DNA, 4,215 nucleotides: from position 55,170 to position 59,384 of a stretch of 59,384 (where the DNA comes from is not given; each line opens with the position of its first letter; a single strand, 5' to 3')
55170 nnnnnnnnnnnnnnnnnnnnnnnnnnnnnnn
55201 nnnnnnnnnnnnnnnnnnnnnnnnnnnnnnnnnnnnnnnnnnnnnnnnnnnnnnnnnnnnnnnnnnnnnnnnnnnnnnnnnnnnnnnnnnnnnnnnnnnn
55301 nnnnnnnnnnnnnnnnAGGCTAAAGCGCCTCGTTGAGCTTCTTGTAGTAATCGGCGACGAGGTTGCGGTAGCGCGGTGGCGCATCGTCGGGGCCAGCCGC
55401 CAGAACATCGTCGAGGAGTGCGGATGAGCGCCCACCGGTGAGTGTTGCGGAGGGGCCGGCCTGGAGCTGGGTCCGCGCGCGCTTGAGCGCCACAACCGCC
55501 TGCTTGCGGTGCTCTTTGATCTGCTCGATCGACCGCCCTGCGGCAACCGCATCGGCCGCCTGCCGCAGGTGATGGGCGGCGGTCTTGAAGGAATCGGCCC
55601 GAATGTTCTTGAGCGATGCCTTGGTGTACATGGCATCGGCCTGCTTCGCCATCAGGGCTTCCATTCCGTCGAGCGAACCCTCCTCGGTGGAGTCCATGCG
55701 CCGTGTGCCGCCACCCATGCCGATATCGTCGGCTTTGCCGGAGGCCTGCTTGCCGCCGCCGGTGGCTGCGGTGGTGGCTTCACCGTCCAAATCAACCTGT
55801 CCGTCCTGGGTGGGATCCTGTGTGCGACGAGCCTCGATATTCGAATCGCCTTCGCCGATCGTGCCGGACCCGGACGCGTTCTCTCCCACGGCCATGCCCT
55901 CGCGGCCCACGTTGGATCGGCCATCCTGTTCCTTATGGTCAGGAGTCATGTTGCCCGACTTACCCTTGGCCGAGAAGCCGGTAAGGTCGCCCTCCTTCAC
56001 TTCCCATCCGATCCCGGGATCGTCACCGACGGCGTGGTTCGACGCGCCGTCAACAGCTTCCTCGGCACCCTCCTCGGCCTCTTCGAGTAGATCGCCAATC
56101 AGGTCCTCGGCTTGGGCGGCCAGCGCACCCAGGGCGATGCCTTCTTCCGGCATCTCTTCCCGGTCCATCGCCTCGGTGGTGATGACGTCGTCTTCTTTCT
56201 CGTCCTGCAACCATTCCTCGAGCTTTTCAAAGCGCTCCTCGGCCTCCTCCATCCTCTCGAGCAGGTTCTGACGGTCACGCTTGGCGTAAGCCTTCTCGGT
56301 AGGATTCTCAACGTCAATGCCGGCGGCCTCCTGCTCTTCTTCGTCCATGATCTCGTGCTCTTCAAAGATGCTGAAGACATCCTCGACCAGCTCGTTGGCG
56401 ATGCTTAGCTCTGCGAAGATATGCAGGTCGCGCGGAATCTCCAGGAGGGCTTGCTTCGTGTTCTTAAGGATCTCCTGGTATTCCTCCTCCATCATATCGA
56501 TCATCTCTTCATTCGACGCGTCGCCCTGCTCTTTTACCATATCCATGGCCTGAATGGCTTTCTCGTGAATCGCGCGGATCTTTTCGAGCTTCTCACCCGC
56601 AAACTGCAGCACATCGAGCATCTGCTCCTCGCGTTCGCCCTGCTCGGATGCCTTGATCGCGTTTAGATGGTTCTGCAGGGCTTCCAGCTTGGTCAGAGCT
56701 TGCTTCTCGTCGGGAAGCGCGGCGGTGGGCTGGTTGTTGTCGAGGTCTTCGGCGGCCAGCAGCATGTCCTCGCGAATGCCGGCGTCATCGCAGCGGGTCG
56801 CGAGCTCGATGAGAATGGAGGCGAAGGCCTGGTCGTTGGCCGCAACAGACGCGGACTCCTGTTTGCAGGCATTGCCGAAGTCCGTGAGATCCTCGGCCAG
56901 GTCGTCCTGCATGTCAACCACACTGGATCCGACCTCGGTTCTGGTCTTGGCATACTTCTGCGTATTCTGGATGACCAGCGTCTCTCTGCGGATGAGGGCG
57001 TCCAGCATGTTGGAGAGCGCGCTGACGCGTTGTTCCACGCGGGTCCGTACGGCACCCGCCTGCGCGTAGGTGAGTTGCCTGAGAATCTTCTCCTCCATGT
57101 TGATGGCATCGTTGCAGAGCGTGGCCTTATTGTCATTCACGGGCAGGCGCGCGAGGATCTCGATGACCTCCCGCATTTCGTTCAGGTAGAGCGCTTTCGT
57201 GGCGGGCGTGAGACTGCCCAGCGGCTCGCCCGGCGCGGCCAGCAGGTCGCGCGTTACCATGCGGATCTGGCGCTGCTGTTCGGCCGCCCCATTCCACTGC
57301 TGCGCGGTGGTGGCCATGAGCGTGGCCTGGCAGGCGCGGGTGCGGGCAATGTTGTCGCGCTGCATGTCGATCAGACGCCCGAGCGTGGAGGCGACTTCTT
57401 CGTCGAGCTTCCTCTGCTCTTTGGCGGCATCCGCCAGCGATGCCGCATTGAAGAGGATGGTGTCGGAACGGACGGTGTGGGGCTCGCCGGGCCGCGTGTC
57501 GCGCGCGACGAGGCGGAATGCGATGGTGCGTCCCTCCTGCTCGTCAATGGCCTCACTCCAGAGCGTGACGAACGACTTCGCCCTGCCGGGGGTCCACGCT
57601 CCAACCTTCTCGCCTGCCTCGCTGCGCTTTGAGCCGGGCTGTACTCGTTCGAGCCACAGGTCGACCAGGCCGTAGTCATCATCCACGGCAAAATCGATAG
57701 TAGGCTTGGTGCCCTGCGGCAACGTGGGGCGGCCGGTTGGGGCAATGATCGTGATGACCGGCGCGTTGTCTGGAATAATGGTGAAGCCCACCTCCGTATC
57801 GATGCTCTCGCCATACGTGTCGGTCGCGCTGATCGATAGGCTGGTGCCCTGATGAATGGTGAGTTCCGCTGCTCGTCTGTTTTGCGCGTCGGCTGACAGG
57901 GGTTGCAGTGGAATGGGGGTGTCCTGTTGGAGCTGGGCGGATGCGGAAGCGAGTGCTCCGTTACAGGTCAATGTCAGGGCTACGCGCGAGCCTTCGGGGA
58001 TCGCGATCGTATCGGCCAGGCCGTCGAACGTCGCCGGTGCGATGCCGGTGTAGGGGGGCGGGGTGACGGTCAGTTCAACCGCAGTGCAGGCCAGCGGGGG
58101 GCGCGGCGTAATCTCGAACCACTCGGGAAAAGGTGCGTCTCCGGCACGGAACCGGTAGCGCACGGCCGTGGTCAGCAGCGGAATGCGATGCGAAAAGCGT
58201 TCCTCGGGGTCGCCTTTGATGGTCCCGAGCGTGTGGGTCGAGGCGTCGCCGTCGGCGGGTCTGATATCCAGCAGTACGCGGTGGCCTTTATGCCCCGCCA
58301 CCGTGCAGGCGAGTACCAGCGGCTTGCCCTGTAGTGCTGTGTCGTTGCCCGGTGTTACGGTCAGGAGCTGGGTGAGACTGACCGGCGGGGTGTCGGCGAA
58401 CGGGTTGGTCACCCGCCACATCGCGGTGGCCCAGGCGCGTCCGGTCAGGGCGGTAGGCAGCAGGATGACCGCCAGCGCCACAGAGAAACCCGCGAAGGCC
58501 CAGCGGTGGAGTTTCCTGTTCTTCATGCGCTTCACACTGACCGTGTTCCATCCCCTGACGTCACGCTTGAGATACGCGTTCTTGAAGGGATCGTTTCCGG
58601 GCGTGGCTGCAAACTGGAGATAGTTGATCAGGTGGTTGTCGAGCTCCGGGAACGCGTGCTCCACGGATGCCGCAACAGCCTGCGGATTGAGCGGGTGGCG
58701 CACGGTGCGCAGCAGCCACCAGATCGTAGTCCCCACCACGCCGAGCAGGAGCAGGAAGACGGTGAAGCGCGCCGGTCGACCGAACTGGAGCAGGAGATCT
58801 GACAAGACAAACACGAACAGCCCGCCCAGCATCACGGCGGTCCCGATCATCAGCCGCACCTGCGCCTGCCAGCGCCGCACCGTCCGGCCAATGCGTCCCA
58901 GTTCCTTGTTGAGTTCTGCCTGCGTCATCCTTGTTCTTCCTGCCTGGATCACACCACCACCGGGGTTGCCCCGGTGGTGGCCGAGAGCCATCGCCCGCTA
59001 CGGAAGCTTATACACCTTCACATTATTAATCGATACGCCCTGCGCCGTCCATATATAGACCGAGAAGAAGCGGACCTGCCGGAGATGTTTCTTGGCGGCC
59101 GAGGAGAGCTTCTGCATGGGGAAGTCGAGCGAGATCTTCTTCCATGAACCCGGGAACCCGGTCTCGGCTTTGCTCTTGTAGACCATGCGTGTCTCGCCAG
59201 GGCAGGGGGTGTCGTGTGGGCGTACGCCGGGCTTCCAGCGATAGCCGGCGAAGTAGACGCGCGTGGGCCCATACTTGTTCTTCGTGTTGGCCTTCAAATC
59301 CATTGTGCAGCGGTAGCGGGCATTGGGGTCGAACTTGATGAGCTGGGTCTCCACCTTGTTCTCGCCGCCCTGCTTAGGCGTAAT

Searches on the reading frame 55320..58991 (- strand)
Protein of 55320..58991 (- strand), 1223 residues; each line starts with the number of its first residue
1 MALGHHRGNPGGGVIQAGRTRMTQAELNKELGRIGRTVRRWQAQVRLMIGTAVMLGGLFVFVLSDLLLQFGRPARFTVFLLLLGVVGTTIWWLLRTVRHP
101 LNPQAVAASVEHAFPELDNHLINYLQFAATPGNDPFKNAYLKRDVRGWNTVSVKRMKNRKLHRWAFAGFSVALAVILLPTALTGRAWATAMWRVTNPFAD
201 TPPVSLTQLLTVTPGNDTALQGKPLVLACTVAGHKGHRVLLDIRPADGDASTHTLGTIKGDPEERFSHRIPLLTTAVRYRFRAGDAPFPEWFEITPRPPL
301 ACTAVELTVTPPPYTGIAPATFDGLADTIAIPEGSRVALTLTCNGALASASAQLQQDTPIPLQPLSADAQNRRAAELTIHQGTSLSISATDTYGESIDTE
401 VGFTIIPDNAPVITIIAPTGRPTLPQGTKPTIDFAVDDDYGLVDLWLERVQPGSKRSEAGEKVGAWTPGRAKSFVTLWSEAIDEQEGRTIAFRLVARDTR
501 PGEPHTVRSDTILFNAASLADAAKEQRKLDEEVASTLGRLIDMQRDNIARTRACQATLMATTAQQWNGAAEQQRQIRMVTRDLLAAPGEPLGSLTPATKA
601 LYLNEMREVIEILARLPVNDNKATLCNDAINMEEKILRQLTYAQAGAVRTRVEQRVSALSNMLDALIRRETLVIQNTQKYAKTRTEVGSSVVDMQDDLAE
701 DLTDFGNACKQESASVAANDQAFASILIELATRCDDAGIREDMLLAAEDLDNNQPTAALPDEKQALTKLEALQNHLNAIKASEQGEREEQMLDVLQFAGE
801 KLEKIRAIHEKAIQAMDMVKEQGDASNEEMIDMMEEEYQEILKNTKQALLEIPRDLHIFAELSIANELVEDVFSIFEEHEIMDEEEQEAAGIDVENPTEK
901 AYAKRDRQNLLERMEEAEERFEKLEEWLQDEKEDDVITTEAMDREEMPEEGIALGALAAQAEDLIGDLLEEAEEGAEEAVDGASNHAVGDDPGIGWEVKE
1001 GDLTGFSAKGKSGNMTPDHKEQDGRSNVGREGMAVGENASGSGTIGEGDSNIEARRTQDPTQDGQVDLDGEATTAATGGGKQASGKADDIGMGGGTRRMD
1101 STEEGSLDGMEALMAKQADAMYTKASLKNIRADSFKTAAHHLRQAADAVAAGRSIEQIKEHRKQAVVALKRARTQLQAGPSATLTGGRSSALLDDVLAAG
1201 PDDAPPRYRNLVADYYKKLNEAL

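Call 3: search_protein_families(library=pfam, proteins=[window:55320-58991:-], max_evalue=0.01)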
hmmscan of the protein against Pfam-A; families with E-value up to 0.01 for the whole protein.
window:55320-58991:- (1223 aa): 0 families

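Call 4: search_protein_families(library=ncbifam, proteins=[window:55320-58991:-], max_evalue=0.01)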
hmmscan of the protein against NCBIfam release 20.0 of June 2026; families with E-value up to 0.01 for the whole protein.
window:55320-58991:- (1223 aa): 1 family
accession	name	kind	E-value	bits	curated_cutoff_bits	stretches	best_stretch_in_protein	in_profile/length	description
TIGR01617.1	arsC_related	subfamily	0.0039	17.4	75.05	0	764-838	14-88/117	Spx/MgsR family RNA polymerase-binding regulatory protein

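Call 48: find_homologous_proteins(query=window:55320-58991:-, max_evalue=0.00001)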
Query window:55320-58991:- (1223 aa): 53 proteins with E <= 0.00001 among 8000 candidates.
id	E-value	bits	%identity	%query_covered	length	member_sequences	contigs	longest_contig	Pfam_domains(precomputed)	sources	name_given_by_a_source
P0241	0.0e+0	2673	100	98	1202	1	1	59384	-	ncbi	-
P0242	0.0e+0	2187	81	98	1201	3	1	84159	-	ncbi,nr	ncbi:MAG: hypothetical protein ISS31_00610 [Kiritimatiellae bacterium]|nr:hypothetical protein [Kiri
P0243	0.0e+0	2140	79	98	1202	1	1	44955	-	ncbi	-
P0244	0.0e+0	2050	76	98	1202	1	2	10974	-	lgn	-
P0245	0.0e+0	1890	80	87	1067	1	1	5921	-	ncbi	-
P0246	0.0e+0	1699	65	95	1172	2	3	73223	-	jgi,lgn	-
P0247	0.0e+0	1606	62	98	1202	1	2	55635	-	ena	-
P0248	0.0e+0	1310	52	98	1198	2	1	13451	-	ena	-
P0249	0.0e+0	1203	49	98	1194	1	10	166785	-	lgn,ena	-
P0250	0.0e+0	1191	48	98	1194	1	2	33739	-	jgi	-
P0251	0.0e+0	1185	48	98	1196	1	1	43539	-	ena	-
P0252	0.0e+0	1172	47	98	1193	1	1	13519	-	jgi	-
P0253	0.0e+0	1152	47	98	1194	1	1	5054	-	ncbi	ncbi:MAG: hypothetical protein R6V03_00630 [Kiritimatiellia bacterium]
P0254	0.0e+0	1146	46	98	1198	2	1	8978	-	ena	-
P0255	0.0e+0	1145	47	98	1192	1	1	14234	-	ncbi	-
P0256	0.0e+0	1141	46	98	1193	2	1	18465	-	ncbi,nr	ncbi:MAG: hypothetical protein HN341_06385 [Verrucomicrobia bacterium]|nr:hypothetical protein [Verr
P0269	0.0e+0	1082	44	98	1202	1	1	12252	-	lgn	-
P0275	1.5e-293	995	41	98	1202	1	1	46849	-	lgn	-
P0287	1.0e-240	820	37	98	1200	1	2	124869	-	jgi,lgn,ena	-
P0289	1.2e-226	774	35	98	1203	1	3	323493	-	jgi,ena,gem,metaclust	metaclust:\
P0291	5.8e-207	708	35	98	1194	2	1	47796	-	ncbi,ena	-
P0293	2.0e-12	64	29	20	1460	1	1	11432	-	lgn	-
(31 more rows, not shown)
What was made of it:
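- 55320..58928 (-): w2: giant membrane protein of 1202 aa. Three N-terminal TM helices, three Ig-like domains, a long acidic helical bundle, a conserved Gly-rich disordered segment and C-terminal helices. The 1202-aa form is P0241 (call 48).
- Checked: The database's copy of the giant protein (source NCBI) has 1202 aa, i.e. a start at 58928 (call 48), which leaves a 69-nt gap after the upstream gene rather than a near-overlap.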

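Call 55: search_protein_families(library=pfam, proteins=[P0241, P0249, P0256, P0275, P0287, P0289, P0291, P0293], max_evalue=5)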
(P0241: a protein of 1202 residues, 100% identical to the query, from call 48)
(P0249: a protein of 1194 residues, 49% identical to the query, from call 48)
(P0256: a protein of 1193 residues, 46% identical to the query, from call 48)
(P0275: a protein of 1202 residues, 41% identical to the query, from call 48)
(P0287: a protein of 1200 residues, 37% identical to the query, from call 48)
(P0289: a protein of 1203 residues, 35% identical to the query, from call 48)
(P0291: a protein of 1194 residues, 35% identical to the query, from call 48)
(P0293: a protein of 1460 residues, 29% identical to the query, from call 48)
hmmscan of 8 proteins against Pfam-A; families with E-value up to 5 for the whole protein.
P0241 (1202 aa): 1 family
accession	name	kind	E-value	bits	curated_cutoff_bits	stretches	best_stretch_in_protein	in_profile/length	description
PF20277.3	CTD11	-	2.1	9.3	27.7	1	584-658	13-86/138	C-terminal domain 11 of the ABC-three component (ABC-3C) systems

P0249 (1194 aa): 4 families
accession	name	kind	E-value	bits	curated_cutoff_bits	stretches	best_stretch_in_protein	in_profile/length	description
PF17957.7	Big_7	-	0.018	16.1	24.1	1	386-428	1-43/70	Bacterial Ig domain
PF15418.12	DUF4625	-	0.048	14.4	27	1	384-428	12-61/131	Domain of unknown function (DUF4625)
PF03816.19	LytR_cpsA_psr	-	0.1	13.2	24.6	1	815-864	51-101/150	LytR_cpsA_psr family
PF14303.12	NAM-associated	-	0.42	11.9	27.7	1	750-826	62-141/162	No apical meristem-associated C-terminal domain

P0256 (1193 aa): 1 family
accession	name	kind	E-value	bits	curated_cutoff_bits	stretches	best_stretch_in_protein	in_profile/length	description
PF21411.2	Rap1_C_Sp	-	0.44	10.6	27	1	879-893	17-31/40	S. pombe DNA-binding protein Rap1, C-terminal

P0275 (1202 aa): 2 families
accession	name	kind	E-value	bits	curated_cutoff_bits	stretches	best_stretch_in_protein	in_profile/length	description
PF22637.2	CBM_4_9_1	-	0.038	14.7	27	1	504-601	43-112/148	BppA domain 1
PF14300.12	DMP19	-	1.1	10.3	25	1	1089-1154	24-93/112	DMP19-like protein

P0287 (1200 aa): 3 families
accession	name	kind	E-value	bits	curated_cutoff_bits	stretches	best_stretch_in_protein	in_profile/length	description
PF17963.7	Big_9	-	0.12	13.7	23.6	1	305-381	9-88/89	Bacterial Ig domain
PF17957.7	Big_7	-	0.2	12.8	24.1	0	389-425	1-37/70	Bacterial Ig domain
PF01008.23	IF-2B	-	1.6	8.4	22.4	1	768-833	21-89/280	Initiation factor 2 subunit family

P0289 (1203 aa): 3 families
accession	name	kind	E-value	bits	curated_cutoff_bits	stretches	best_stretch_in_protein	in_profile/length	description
PF15619.11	Lebercilin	-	0.0078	16.2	34.3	1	740-836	86-181/193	Ciliary protein causing Leber congenital amaurosis disease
PF17957.7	Big_7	-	0.065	14.3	24.1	1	390-426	1-37/70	Bacterial Ig domain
PF01008.23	IF-2B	-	0.24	11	22.4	1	764-836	15-87/280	Initiation factor 2 subunit family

P0291 (1194 aa): 6 families
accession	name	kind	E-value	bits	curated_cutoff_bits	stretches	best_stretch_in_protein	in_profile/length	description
PF22872.1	DUF7018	-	0.017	15.8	27.8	1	709-813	10-110/116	Domain of unknown function (DUF7018)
PF06103.16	DUF948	-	0.12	13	37.2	1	765-826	24-85/89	Bacterial protein of unknown function (DUF948)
PF00873.25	ACR_tran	-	0.28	9.3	28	1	658-792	570-708/1021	AcrB/AcrD/AcrF family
PF04791.21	LMBR1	-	0.29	10.4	31.9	1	758-863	189-289/510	LMBR1-like membrane protein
PF21855.1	Treslin_STD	-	0.46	10.9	24.2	1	765-861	19-114/154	Treslin, STD domain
PF19745.5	FUT8_N_cat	-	1.2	8.2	27.6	1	690-829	32-169/499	Alpha-(1,6)-fucosyltransferase N- and catalytic domains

P0293 (1460 aa): 2 families
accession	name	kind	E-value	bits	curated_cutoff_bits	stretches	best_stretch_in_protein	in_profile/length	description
PF17957.7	Big_7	-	8.3e-05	23.6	24.1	1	398-443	1-45/70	Bacterial Ig domain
PF18412.6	Wza_C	-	0.32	11.2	25.8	1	1417-1427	3-13/30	Outer-membrane lipoprotein Wza C-terminal domain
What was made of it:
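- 55320..58928 (-): No DUF4175 hit (call 55).
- On DUF4175 (PF13779): No hit at E <= 5 in eight w2 family members (call 55).
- Closest known: DUF4175 / TIGR02302 low-complexity membrane proteins of MoxR operons. Different: No HMM match at E <= 5 in eight members (call 55), so membership is not supported.
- Checked: DUF4175 is not matched by eight family members even at E <= 5 (call 55).
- Tried and rejected: DUF4175 membership of the giant protein: eight members scanned at E <= 5 with no hit (call 55).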

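Call 69: predict_structure(alignment_id=A3)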
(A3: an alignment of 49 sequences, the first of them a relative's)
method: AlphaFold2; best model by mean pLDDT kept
length: 1172 residues; sequences in the alignment: 49
mean_pLDDT: 71.8   pTM: 0.37
mean pLDDT of the five models: 71.8, 71.5, 67.5, 66.8, 65.3
residues with pLDDT >= 90: 243; 70-90: 499; 50-70: 192; < 50: 238
segments of 3 or more residues with pLDDT < 50: 80-102, 774-777, 839-857, 873-901, 922-1054, 1131-1149, 1170-1172
pLDDT, mean of each block of 10 residues (from residue 1): 86 88 84 87 80 57 55 50 46 45 50 79 87 81 86 82 92 90 90 93 91 88 91 91 91 90 89 86 88 90 84 85 83 82 90 88 91 71 89 91 80 88 89 66 90 88 80 67 82 94 89 87 94 81 73 88 91 84 88 80 78 86 90 83 84 89 83 82 90 93 91 94 88 70 71 71 64 50 59 65 59 54 57 51 40 43 56 43 32 41 70 75 41 29 36 32 32 28 28 36 39 32 32 33 40 57 82 77 88 82 78 88 75 35 41 65 63 42
secondary structure, 60 per line:
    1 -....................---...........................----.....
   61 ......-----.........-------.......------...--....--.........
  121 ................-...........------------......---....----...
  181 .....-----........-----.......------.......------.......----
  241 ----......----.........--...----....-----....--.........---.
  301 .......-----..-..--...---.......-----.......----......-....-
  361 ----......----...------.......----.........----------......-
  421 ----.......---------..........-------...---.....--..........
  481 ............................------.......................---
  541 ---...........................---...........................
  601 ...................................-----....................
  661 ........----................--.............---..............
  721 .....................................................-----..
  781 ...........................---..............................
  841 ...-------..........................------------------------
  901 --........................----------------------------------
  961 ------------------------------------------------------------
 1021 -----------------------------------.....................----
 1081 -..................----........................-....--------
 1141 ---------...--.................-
elements in order (helices of 4 or more, strands of 3 or more residues): H2-21 H25-51 H56-66 H72-80 H88-94 H106-109 H112-136 H138-148 E161-166 E170-173 E178-185 E191-198 E204-210 E217-223 E230-236 E245-250 E255-263 E273-276 E282-285 E288-296 E300-307 E326-332 E338-344 E349-354 E356-359 E365-370 E375-377 E384-390 E395-403 E414-419 E425-431 E441-450 E458-460 E464-468 H471-508 H515-537 H544-570 H574-635 H641-668 H673-688 H691-703 H707-773 H779-807 H811-843 H851-876 H903-926 H1056-1076 H1082-1099 H1104-1127 H1129-1132 H1155-1171
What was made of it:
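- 55320..58928 (-): AF2 model of orthologue P0246 has pLDDT 71.8 (call 69).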

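Call 74: fold_search(model_id=the predicted structure, library=pdb)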
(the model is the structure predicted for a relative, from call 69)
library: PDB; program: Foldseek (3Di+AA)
matches with E <= 10: 1398; with E <= 0.001: 114
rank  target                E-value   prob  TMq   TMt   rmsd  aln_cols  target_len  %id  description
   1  6efy_A                6.2e-09  1.00  0.12  0.35  12.2       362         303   14  Crystal Structure of DIP-Alpha Ig1-3 (released 2018-11-28)
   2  6eg0_B                3.5e-08  1.00  0.13  0.35  12.0       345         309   15  Crystal structure of Dpr4 Ig1-Ig2 in complex with DIP-Eta Ig1-Ig3 (released 2018-11-28)
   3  6grq_A                9.5e-07  1.00  0.08  0.15  21.2       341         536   11  Paired immunoglobulin-like receptor B (PirB) or Leukocyte immunoglobulin-like receptor subfamily B member 3 (LILRB3) f (released 2019-02-06)
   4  7zgj_A                1.8e-06  1.00  0.07  0.11  30.9       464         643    8  Trypanosoma brucei gambiense ISG65 in complex with human complement component C3 (released 2023-04-05)
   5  4wrl_C                3.4e-06  1.00  0.10  0.30  17.6       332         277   14  Structure of the human CSF-1:CSF-1R complex (released 2015-08-12)
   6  8uin_G                6.2e-06  1.00  0.07  0.12  30.3       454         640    9  Structure of the C3bBb-albicin complex (released 2024-05-08)
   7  5uv6_B                8.0e-06  1.00  0.13  0.37  10.5       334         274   12  Crystal structure of human Opioid Binding Protein/Cell Adhesion Molecule Like (OPCML) (released 2018-03-21)
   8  4wrl_A                1.1e-05  1.00  0.10  0.29  17.7       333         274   14  Structure of the human CSF-1:CSF-1R complex (released 2015-08-12)
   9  4oia_B                1.3e-05  1.00  0.12  0.28  11.8       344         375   14  Crystal Structure of ICAM-5 D1-D4 ectodomain fragment, Space Group P4322 (released 2014-07-16)
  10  6aed                  1.3e-05  1.00  0.08  0.19  21.0       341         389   10  Crystal Structure of the four Ig-like domain of LILRB2(LIR2/ILT4/CD85d) (released 2019-07-31)
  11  4liq_E                1.5e-05  1.00  0.11  0.20  14.4       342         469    9  Structure of the extracellular domain of human CSF-1 receptor in complex with the Fab fragment of RG7155 (released 2014-06-18)
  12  9qk2_F                1.5e-05  1.00  0.09  0.14  18.4       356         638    9  Structure of the Complement classical and lectin pathway C3 convertase in complex with substrate C3 (released 2025-12-24)
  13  9ijj_O                1.7e-05  1.00  0.11  0.10  13.3       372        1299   10  In situ structure of the central apparatus in mouse sperm axoneme. (released 2025-06-04)
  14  9sv8_B                1.8e-05  1.00  0.10  0.17  24.7       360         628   10  Herpes simplex virus 2 delta28-73 glycoprotein C ectodomain in complex with C3b (released 2025-12-10)
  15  5xx0_B                1.9e-05  1.00  0.10  0.25  27.4       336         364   11  Crystal structure of the four N-terminal immunoglogulin domains of Sidekick-2 protein (released 2018-08-29)
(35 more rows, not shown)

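Call 85: search_protein_families(library=padloc, proteins=[window:55320-58928:-], max_evalue=0.001)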
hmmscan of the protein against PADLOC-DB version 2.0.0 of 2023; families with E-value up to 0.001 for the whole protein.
window:55320-58928:- (1202 aa): 0 families

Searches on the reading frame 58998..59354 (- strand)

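Call 3: search_protein_families(library=pfam, proteins=[window:58998-59354:-], max_evalue=0.01)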
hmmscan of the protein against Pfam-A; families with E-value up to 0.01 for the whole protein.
window:58998-59354:- (118 aa): 1 family
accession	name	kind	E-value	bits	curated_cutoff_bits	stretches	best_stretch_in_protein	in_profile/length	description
PF00907.27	T-box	-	0.0088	16.4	26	0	3-97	34-119/182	T-box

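Call 4: search_protein_families(library=ncbifam, proteins=[window:58998-59354:-], max_evalue=0.01)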
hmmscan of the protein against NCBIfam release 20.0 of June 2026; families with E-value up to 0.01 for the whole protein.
window:58998-59354:- (118 aa): 0 families
